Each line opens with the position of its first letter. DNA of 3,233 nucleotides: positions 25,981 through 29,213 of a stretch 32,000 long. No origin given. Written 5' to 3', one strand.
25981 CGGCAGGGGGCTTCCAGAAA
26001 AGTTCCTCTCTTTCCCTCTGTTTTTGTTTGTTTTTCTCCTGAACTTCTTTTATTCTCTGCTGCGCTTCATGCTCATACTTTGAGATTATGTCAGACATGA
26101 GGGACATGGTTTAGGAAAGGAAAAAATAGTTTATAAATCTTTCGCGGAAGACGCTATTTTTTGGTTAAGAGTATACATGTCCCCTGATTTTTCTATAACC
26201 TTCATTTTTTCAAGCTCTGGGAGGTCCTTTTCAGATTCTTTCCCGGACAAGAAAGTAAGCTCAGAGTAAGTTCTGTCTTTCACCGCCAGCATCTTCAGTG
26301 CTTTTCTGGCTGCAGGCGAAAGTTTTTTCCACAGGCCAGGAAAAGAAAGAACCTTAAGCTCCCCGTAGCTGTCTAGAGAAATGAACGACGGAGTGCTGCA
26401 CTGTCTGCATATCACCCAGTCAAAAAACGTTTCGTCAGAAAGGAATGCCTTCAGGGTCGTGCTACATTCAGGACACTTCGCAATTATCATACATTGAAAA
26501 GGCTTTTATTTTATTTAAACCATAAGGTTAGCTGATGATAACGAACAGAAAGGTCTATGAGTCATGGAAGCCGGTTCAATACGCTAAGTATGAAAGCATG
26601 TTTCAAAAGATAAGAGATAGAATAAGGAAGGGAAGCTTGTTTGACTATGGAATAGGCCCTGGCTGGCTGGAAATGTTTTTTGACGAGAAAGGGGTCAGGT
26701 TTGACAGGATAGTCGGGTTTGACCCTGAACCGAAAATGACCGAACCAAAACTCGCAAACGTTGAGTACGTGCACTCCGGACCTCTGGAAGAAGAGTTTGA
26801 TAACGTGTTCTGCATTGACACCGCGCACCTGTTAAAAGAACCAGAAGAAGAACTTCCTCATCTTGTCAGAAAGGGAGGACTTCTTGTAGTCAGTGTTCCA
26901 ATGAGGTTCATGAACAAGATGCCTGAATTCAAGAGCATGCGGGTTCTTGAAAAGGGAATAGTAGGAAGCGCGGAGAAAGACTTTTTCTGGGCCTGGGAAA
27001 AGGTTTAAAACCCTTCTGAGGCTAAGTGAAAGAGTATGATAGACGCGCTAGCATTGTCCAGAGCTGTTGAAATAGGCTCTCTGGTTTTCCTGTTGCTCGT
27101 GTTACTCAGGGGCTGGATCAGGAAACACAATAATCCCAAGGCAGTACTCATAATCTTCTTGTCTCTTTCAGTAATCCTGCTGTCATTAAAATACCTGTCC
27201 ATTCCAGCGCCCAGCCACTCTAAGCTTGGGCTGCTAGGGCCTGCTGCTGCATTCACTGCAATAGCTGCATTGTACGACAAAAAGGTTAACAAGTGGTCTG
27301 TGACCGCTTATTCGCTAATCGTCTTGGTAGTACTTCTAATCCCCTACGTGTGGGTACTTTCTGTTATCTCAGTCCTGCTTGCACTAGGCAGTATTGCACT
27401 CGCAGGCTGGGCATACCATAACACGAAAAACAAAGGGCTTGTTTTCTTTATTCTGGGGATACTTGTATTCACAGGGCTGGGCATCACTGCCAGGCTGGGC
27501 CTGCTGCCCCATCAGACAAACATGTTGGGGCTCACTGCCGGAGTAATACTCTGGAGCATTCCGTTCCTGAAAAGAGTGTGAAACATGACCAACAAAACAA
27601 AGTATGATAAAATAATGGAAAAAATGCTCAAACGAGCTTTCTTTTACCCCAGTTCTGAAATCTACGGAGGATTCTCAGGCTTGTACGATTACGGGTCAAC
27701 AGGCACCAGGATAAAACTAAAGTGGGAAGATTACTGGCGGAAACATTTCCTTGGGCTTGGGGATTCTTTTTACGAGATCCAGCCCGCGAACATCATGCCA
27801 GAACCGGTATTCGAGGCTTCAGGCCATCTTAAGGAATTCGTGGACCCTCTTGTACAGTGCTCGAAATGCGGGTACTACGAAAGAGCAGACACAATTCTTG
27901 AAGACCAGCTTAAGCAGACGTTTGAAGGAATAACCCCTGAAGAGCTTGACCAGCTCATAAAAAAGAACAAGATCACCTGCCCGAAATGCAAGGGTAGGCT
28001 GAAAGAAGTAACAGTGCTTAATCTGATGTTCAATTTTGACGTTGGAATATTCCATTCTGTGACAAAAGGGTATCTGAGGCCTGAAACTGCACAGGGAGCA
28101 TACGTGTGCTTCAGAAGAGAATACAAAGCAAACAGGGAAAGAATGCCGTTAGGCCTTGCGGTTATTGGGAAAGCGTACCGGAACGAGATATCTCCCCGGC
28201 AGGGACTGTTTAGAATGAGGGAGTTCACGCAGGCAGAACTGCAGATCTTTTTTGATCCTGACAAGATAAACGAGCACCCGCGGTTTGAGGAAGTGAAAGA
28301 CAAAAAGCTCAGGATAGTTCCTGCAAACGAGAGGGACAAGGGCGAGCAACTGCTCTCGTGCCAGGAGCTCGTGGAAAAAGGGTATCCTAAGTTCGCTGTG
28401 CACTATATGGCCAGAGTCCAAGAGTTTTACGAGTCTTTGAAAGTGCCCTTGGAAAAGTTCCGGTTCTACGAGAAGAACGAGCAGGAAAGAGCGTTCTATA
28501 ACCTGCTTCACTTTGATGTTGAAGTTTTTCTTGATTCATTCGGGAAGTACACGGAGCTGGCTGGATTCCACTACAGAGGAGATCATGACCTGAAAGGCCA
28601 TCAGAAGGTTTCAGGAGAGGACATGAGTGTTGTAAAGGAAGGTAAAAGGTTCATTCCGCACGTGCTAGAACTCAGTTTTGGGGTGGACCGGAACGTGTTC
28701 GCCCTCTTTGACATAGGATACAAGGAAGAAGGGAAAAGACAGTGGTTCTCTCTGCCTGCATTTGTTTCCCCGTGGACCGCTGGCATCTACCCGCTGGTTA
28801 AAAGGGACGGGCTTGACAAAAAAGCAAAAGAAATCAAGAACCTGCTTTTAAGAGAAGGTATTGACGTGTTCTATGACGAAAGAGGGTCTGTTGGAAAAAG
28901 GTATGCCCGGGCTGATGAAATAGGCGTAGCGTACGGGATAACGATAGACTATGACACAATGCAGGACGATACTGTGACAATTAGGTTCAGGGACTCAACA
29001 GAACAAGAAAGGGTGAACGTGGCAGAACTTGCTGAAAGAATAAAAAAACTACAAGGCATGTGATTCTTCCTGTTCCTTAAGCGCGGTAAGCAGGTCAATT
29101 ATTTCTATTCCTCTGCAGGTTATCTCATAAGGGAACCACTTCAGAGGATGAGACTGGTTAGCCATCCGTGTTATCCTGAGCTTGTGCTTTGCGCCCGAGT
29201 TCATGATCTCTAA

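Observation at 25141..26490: Eukaryote-like Bud23/WBSCR22-type methyltransferase in an operon with a zinc-ribbon protein (a Trm112-like partner?)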

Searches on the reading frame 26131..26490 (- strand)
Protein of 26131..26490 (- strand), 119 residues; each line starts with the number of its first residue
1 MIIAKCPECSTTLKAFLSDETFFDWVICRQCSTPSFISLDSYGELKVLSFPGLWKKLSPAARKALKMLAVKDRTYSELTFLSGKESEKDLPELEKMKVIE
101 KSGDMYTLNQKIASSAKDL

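Call 3: search_protein_families(library=pfam, proteins=[window:26131-26490:-], max_evalue=0.1)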
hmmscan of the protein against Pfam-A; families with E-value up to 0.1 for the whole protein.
window:26131-26490:- (119 aa): 4 families
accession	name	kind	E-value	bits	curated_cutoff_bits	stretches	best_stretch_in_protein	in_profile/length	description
PF04492.19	Phage_rep_O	-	0.02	15.8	28.7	1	66-112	46-92/95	Bacteriophage replication protein O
PF14446.12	Prok-RING_1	-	0.051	14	29.1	0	5-34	6-29/54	Prokaryotic RING finger family 1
PF14394.12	DUF4423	-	0.083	13.1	30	0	78-115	45-83/165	Domain of unknown function (DUF4423)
PF13453.11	Zn_ribbon_TFIIB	-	0.085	12.7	22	0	5-31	1-25/41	Transcription factor zinc-finger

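Call 4: search_protein_families(library=ncbifam, proteins=[window:26131-26490:-], max_evalue=0.1)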
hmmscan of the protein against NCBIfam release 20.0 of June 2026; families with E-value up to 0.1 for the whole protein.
window:26131-26490:- (119 aa): 0 families

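Call 6: search_solved_structures(query=window:26131-26490:-, max_evalue=10, show_alignments=2)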
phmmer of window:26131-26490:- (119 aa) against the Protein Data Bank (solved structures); distinct sequences matched with E-value up to 10: 3.
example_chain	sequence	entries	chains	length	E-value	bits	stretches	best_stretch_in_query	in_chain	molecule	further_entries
2odk_A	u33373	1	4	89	0.18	15.1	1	34-80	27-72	Hypothetical protein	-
1uly_A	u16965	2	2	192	0.45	13.8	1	45-97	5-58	hypothetical protein PH1932 | hypothetical transcription regulator protein, PH1932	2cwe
6iah_A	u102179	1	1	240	0.58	13.4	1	46-79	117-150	Hydrolase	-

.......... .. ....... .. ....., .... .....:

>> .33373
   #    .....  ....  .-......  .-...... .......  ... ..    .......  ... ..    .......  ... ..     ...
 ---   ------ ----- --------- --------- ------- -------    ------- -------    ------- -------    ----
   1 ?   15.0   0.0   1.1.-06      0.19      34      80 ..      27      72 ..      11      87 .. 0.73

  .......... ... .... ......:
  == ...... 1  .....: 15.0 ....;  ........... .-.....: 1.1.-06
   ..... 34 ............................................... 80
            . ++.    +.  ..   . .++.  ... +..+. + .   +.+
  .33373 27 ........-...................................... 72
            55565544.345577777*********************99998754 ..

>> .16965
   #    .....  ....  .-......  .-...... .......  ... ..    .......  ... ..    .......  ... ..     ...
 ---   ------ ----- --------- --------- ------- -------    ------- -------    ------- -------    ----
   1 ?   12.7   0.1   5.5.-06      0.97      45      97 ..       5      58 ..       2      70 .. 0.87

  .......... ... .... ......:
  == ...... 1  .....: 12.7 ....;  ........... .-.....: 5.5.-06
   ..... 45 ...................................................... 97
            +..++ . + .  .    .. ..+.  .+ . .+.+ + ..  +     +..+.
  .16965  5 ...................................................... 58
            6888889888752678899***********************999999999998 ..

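Call 23: find_homologous_proteins(query=window:26131-26490:-, max_evalue=0.001)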
Query window:26131-26490:- (119 aa): 1 proteins with E <= 0.001 among 8 candidates.
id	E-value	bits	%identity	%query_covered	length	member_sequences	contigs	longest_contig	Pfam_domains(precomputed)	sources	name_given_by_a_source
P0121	1.2e-71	256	100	100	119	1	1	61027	-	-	-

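Call 25: find_homologous_proteins(query=A2, max_evalue=0.01)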
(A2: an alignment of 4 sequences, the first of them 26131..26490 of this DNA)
Query A2 (4 sequences) (119 aa, profile of the alignment): 16 proteins with E <= 0.01 among 496 candidates.
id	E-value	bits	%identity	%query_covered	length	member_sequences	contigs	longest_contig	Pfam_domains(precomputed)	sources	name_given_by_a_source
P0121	1.9e-54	201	100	100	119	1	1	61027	-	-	-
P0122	2.5e-54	200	30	94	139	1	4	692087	PF13240.12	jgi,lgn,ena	jgi:hypothetical protein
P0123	5.8e-54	199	61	100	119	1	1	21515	-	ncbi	-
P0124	3.4e-52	193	25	94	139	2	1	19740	-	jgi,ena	-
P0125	3.7e-49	184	58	100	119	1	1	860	-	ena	-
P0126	3.5e-47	177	31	94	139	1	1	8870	-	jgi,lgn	jgi:hypothetical protein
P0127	2.1e-46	175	31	98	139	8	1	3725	-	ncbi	-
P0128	1.2e-45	172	32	98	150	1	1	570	-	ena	-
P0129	2.8e-45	171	31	94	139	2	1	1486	-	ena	-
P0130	3.0e-45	171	35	87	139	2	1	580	-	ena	-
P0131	1.1e-44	169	32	98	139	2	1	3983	-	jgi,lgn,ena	-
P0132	2.5e-44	168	30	94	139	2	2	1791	-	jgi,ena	jgi:ribosomal protein S27AE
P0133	6.8e-44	167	32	91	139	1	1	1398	-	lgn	-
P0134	7.6e-44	167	34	92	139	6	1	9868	-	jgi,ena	-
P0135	1.3e-43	166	31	94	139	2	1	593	-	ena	-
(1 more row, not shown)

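Call 34: predict_structure(alignment_id=A3)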
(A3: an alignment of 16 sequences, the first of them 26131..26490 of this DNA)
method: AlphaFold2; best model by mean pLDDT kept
length: 119 residues; sequences in the alignment: 16
mean_pLDDT: 91.9   pTM: 0.79
mean pLDDT of the five models: 91.9, 89.5, 87.6, 84.4, 81.6
residues with pLDDT >= 90: 94; 70-90: 25; 50-70: 0; < 50: 0
segments of 3 or more residues with pLDDT < 50: none
pLDDT, mean of each block of 10 residues (from residue 1): 94 91 95 95 93 92 92 92 86 93 93 85
secondary structure, 60 per line:
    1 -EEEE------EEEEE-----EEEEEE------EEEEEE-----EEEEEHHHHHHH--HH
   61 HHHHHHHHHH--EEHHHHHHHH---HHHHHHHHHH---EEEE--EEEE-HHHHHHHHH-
elements in order: E2-5 E12-16 E22-27 E34-39 E45-49 H50-56 H59-70 H75-82 H86-95 E99-102 E105-108 H110-118

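Call 39: fold_search(model_id=the predicted structure, library=pdb)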
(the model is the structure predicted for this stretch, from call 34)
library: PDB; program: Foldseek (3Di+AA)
matches with E <= 10: 796; with E <= 0.001: 0
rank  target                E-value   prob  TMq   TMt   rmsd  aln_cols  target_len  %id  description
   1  5yi1                  5.3e-02  1.00  0.46  0.42   4.3        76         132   20  Structure of Lactococcus lactis ZitR, C30AH42A mutant in apo form (released 2017-12-06)
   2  5yi0_A                5.9e-02  1.00  0.46  0.38   2.2        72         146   21  Structure of Lactococcus lactis ZitR, C30AH42A mutant (released 2017-12-06)
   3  5yhx_H                6.7e-02  1.00  0.46  0.41   2.2        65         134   23  Structure of Lactococcus lactis ZitR, wild type (released 2017-12-06)
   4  6juv_A                7.6e-02  0.93  0.40  0.27  13.2       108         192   14  Crytsal structure of ScpB derived from Pyrococcus yayanosii (released 2020-01-22)
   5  4i98_C                8.6e-02  0.93  0.42  0.31   9.2       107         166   18  Crystal structure of the complex between ScpA(residues 1-160)-ScpB(residues 1-183) (released 2013-01-30)
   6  4yif_D                9.1e-02  0.99  0.41  0.37   3.5        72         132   17  Crystal structure of Rv0880 (released 2015-06-10)
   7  5eio_C                9.1e-02  0.97  0.29  0.62   3.7        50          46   22  Crystal structure of LysY from Thermus thermophilus complexed with NADP+ and LysW-gamma-aminoadipic semialdehyde (released 2016-03-23)
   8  6fi9_A                9.7e-02  0.99  0.43  0.36   2.8        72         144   17  Crystal Structure of a zinc-responsive MarR family member, Lactococcus lactis ZitR (released 2019-02-20)
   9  1x19                  9.7e-02  0.98  0.41  0.15   4.0        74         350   20  Crystal structure of BchU involved in bacteriochlorophyll c biosynthesis (released 2006-07-18)
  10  4ooi_C                1.5e-01  0.97  0.42  0.51   3.1        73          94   18  Reduced HlyU from Vibrio cholerae N16961 (released 2014-12-31)
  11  1r7j                  1.7e-01  0.99  0.40  0.51   2.4        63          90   11  Crystal structure of the DNA-binding protein Sso10a from Sulfolobus solfataricus (released 2004-07-20)
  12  3wwn_B                1.7e-01  0.92  0.28  0.54   3.9        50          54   22  Crystal structure of LysZ from Thermus thermophilus complex with LysW (released 2014-11-19)
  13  3wwl                  1.7e-01  0.91  0.28  0.53   3.7        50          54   22  Crystal structure of lysine biosynthetic amino acid carrier protein LysW from Thermus thermophilus conjugated with alpha (released 2014-11-19)
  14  8tjk_B                1.8e-01  0.99  0.39  0.16   2.8        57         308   21  SAM-dependent methyltransferase RedM bound to SAH (released 2023-12-13)
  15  8tjk_A                1.8e-01  0.99  0.38  0.15   2.7        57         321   21  SAM-dependent methyltransferase RedM bound to SAH (released 2023-12-13)
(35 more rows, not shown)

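Call 50: search_protein_families(library=pfam, alignment_id=A3, max_evalue=10)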
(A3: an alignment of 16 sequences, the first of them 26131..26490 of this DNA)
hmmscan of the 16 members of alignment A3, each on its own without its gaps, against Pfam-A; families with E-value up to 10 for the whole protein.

A. member 1, window:26131-26490:- (119 aa): 6 families
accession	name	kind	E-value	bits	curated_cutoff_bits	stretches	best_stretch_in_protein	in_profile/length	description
PF04492.19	Phage_rep_O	-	0.02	15.8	28.7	1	66-112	46-92/95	Bacteriophage replication protein O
PF14446.12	Prok-RING_1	-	0.051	14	29.1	1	5-34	6-29/54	Prokaryotic RING finger family 1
PF14394.12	DUF4423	-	0.083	13.1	30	1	78-115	45-83/165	Domain of unknown function (DUF4423)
PF13453.11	Zn_ribbon_TFIIB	-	0.085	12.7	22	1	5-31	1-25/41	Transcription factor zinc-finger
PF13719.11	Zn_ribbon_5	-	0.18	12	29.3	1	3-32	2-32/37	zinc-ribbon domain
PF21982.2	RecX_HTH1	-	0.19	12.2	26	1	62-78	3-19/40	RecX, first three-helix domain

B. families by the number of members that match (of 16 scanned): 62 families (the first 25 are shown)
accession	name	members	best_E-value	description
PF13240.11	Zn_Ribbon_1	15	1.8e-05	zinc-ribbon domain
PF13248.11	Zn_ribbon_3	15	0.00071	zinc-ribbon domain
PF12773.13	DZR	15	0.0015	Double zinc ribbon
PF14803.11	Zn_ribbon_Nudix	13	0.00025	Nudix N-terminal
PF02150.21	Zn_ribbon_RPB9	13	0.0023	RNA polymerases M/15 Kd subunit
PF18439.7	zf_UBZ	13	0.03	Ubiquitin-Binding Zinc Finger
PF08772.16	Zn_ribbon_NOB1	12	0.0078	Nin one binding (NOB1) Zn-ribbon like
PF24463.1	DUF7577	10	0.011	Domain of unknown function (DUF7577)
PF07191.17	Zn_ribbon_6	9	0.021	Double zinc ribbon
PF13408.12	Zn_ribbon_recom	8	0.014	Recombinase zinc beta ribbon domain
PF23733.2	GRXCR1-2_C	7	0.0013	GRXCR1/2, C-terminal domain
PF09723.15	Zn_ribbon_8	7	0.027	Zinc ribbon domain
PF08792.16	A2L_zn_ribbon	7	0.15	A2L zinc ribbon domain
PF13453.11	Zn_ribbon_TFIIB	6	0.0035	Transcription factor zinc-finger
PF14354.12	Lar_restr_allev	6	0.0063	Restriction alleviation protein Lar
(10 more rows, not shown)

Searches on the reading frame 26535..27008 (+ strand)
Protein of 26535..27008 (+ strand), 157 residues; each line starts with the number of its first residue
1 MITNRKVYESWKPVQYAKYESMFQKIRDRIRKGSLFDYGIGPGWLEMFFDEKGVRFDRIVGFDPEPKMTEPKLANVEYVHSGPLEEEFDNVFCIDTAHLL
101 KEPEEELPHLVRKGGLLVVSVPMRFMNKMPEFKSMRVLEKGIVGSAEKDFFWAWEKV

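Call 3: search_protein_families(library=pfam, proteins=[window:26535-27008:+], max_evalue=0.1)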
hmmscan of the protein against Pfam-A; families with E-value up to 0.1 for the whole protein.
window:26535-27008:+ (157 aa): 3 families
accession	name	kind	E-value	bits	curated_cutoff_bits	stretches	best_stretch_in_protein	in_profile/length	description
PF13489.12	Methyltransf_23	-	3.6e-06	27.2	27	1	29-124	20-121/164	Methyltransferase domain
PF08241.18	Methyltransf_11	-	0.0017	19.4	21.2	1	37-118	2-94/95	Methyltransferase domain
PF13649.12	Methyltransf_25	-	0.017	16.2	27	1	37-107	3-89/97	Methyltransferase domain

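Call 4: search_protein_families(library=ncbifam, proteins=[window:26535-27008:+], max_evalue=0.1)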
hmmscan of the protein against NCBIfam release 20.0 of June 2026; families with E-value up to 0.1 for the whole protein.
window:26535-27008:+ (157 aa): 1 family
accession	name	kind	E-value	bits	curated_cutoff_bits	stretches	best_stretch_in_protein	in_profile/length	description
TIGR04345.1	ovoA_Cterm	equivalog_domain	0.092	12.3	170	0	86-131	133-181/242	putative 4-mercaptohistidine N1-methyltransferase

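Call 57: search_solved_structures(query=A6, max_evalue=0.01, show_alignments=2)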
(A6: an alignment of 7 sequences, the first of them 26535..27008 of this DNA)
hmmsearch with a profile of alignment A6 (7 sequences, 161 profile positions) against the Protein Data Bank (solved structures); distinct sequences matched with E-value up to 0.01: 36.
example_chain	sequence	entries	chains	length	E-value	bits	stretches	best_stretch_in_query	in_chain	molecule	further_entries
3cc8_A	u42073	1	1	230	5e-08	36.4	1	13-126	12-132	Putative methyltransferase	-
1ve3_A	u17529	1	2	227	5.6e-08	36.3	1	20-117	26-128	hypothetical protein PH0226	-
9rfr_A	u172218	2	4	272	1.1e-06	32.1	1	27-133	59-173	Ubiquinone biosynthesis O-methyltransferase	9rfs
3l8d_A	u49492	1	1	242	1.3e-06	31.8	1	21-119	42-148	Methyltransferase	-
2avn_A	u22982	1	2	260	1.3e-06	31.8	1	15-130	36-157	ubiquinone/menaquinone biosynthesis methyltransferase-related protein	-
3dtn_A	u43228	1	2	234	2.5e-06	30.9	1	32-113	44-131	Putative Methyltransferase MM_2633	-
1vlm_A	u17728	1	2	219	2.6e-06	30.9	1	36-124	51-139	SAM-dependent methyltransferase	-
5wp4_A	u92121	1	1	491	1.3e-05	28.6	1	29-128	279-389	Phosphoethanolamine N-methyltransferase 1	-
8rdl_A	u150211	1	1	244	4e-05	27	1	20-110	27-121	ToxA protein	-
3dh0_A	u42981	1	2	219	6.7e-05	26.2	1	30-115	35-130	SAM dependent methyltransferase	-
3g5l_A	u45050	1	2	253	8.2e-05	26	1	22-108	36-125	Putative S-adenosylmethionine dependent methyltransferase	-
6uak_A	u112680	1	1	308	0.0001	25.7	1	20-133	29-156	SAM dependent methyltransferase LahSB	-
2jjq_A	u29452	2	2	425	0.00012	25.5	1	15-101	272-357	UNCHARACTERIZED RNA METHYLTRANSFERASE PYRAB10780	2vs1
5dly_A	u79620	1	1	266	0.00013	25.3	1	28-110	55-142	plantazolicin methyltransferase BamL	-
4kvz_A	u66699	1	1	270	0.00014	25.3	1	28-110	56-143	BamL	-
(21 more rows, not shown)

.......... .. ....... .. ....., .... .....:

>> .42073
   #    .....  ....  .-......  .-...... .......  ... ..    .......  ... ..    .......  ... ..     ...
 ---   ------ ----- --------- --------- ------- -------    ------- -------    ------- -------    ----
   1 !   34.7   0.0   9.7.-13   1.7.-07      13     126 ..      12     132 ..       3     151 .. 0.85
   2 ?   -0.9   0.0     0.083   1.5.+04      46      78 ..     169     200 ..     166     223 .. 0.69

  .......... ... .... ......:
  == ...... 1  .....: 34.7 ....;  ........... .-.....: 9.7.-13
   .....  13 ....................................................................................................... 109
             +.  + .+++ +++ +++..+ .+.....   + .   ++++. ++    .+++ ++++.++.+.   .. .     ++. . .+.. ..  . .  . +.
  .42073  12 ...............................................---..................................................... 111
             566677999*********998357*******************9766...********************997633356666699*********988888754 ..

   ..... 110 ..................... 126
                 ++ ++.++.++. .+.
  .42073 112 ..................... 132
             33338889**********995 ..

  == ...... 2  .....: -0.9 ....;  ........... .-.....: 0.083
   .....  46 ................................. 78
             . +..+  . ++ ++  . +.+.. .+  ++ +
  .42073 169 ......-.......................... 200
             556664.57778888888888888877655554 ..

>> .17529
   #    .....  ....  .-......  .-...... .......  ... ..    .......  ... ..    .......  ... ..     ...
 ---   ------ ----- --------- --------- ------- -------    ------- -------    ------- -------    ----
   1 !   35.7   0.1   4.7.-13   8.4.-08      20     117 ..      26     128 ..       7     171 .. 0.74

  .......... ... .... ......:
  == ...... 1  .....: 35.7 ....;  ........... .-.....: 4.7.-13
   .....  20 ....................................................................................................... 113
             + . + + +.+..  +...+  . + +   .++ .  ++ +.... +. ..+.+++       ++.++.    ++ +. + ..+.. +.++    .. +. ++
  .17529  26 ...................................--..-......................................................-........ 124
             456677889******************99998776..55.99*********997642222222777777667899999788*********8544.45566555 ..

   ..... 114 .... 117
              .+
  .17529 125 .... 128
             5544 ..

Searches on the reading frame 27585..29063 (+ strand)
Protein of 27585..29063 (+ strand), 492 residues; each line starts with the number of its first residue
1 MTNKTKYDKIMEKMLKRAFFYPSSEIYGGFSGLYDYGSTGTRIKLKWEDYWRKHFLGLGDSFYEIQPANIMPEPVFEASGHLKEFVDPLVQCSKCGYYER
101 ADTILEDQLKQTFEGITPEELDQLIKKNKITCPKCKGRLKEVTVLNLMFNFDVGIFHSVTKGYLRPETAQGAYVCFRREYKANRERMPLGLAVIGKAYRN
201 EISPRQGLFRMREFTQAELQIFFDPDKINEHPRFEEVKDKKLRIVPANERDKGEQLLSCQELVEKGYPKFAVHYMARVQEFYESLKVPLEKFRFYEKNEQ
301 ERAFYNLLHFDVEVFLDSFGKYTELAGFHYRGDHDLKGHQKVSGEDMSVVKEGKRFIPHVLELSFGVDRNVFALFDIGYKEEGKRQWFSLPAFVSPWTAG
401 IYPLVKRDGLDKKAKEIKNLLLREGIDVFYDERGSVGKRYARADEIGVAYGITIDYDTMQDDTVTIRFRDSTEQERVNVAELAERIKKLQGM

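Call 3: search_protein_families(library=pfam, proteins=[window:27585-29063:+], max_evalue=0.1)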
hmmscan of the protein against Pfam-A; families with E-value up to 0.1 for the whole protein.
window:27585-29063:+ (492 aa): 2 families
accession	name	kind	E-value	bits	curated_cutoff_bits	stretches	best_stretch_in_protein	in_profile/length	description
PF03129.25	HGTP_anticodon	-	2.9e-20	72.6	21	1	401-488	4-93/94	Anticodon binding domain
PF00587.30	tRNA-synt_2b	-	1.9e-13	51.3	29.3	1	163-230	12-78/179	tRNA synthetase class II core domain (G, H, P, S and T)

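Call 4: search_protein_families(library=ncbifam, proteins=[window:27585-29063:+], max_evalue=0.1)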
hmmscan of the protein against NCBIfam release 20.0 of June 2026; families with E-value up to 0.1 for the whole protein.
window:27585-29063:+ (492 aa): 11 families
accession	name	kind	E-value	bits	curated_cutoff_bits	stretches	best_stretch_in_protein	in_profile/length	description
TIGR00389.1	glyS_dimeric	equivalog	7.3e-144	480.4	243.3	2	6-352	2-346/565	glycine--tRNA ligase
NF003211.1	PRK04173.1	equivalog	7.6e-144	479.9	312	1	7-485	1-453/454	glycine--tRNA ligase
NF011484.0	PRK14894.1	equivalog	1.1e-57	195.5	1050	3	130-230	105-207/539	glycine--tRNA ligase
NF006625.0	PRK09194.1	equivalog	5e-16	58.7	558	2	366-486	441-558/559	proline--tRNA ligase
NF008979.1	PRK12325.1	exception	4.4e-15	55.5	550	2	360-486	312-436/437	proline--tRNA ligase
NF003068.0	PRK03991.1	equivalog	1e-14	53.8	484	1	182-488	302-590/613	threonine--tRNA ligase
TIGR00418.1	thrS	equivalog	9.9e-14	51.1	383.65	1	162-488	258-563/565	threonine--tRNA ligase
TIGR00409.1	proS_fam_II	equivalog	5.5e-12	45.4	306.7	2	365-488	446-567/568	proline--tRNA ligase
NF011500.0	PRK14938.1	equivalog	8.1e-07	28.3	362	1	383-488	261-365/387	Ser-tRNA(Thr) hydrolase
TIGR00408.1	proS_fam_I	equivalog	1.5e-06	27.4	437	1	388-489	274-380/475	proline--tRNA ligase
TIGR00442.1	hisS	equivalog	3.7e-06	26.2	286.75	1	405-478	331-405/406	histidine--tRNA ligase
